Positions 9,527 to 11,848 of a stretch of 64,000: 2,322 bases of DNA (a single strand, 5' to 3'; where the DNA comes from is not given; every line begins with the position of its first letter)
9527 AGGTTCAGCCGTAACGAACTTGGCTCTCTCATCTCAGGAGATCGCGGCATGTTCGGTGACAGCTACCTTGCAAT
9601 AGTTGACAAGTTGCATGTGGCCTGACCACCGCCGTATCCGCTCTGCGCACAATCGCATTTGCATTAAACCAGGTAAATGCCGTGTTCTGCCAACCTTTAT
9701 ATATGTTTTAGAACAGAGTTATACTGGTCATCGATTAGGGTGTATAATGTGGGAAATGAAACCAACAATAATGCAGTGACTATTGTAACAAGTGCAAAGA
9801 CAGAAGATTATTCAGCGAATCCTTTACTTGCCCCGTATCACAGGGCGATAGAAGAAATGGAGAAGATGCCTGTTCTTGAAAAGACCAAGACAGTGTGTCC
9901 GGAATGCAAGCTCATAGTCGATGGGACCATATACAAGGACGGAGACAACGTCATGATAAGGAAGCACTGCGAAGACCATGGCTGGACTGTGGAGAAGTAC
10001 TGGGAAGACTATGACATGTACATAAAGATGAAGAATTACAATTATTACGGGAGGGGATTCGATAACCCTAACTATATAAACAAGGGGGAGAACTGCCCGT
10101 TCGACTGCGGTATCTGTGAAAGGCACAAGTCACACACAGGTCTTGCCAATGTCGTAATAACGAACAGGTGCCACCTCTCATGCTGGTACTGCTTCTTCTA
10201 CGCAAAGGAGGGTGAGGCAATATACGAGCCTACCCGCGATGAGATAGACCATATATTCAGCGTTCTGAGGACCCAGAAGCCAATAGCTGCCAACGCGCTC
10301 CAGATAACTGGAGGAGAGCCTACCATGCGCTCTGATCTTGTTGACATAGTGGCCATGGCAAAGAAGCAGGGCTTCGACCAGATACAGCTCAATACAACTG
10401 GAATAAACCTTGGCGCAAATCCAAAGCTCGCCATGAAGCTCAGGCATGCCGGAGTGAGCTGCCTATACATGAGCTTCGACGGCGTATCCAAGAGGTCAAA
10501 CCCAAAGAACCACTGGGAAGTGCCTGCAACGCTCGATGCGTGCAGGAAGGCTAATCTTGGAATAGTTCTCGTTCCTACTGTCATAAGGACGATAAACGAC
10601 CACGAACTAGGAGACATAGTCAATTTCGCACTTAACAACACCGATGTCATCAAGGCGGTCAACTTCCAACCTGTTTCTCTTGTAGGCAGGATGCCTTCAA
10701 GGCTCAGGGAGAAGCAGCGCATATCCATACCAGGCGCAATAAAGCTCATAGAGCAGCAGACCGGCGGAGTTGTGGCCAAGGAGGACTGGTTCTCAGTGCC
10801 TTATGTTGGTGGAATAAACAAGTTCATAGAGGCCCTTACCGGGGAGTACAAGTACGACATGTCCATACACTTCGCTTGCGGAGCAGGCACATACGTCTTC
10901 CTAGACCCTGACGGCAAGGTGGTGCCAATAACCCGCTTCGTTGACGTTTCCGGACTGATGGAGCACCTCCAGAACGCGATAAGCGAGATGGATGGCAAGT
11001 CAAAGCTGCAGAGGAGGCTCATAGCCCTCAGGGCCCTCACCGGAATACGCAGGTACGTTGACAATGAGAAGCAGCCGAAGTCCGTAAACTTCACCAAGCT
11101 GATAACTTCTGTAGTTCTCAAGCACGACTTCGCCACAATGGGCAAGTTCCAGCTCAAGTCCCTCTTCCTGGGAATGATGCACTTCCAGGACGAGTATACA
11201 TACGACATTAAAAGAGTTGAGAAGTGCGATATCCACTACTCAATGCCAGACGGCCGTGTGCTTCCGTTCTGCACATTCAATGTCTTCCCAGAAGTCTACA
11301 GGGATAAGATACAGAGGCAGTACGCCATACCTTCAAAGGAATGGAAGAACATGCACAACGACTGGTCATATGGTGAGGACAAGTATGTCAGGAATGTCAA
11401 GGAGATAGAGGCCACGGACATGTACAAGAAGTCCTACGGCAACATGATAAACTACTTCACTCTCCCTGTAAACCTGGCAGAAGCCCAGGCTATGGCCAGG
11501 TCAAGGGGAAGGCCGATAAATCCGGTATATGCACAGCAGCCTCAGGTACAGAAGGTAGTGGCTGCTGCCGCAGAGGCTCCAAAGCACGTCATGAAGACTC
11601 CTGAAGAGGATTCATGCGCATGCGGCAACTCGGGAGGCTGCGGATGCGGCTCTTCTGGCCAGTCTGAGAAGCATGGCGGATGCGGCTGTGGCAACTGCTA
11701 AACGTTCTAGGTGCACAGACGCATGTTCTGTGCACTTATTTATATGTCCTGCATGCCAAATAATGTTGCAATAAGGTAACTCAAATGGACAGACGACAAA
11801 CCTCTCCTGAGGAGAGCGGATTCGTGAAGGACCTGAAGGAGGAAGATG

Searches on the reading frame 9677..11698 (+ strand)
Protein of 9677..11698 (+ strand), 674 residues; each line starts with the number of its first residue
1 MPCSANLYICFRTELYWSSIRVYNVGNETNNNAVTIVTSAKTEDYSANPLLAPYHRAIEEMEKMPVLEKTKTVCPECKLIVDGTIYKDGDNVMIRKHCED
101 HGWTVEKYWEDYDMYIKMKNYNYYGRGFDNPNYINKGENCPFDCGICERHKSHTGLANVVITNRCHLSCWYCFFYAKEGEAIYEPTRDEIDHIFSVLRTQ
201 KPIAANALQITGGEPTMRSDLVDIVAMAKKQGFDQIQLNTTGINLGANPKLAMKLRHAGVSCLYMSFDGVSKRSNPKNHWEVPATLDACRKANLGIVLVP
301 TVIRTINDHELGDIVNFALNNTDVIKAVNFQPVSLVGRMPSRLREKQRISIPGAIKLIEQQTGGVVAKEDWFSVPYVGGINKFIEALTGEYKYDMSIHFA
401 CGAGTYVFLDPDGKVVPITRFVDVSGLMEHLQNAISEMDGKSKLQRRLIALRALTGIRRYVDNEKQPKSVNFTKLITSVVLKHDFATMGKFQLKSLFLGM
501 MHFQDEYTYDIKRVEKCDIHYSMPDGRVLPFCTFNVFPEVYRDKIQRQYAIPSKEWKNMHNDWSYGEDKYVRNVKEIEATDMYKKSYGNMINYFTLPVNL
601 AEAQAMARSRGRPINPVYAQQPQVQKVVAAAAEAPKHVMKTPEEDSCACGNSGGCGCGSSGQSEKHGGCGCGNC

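Call 67: find_encoding_contigs(protein=window:9677-11698:+, flank=10000, max_places=1)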
Protein window:9677-11698:+ (674 aa): no gene with exactly this product is on record in the collection.
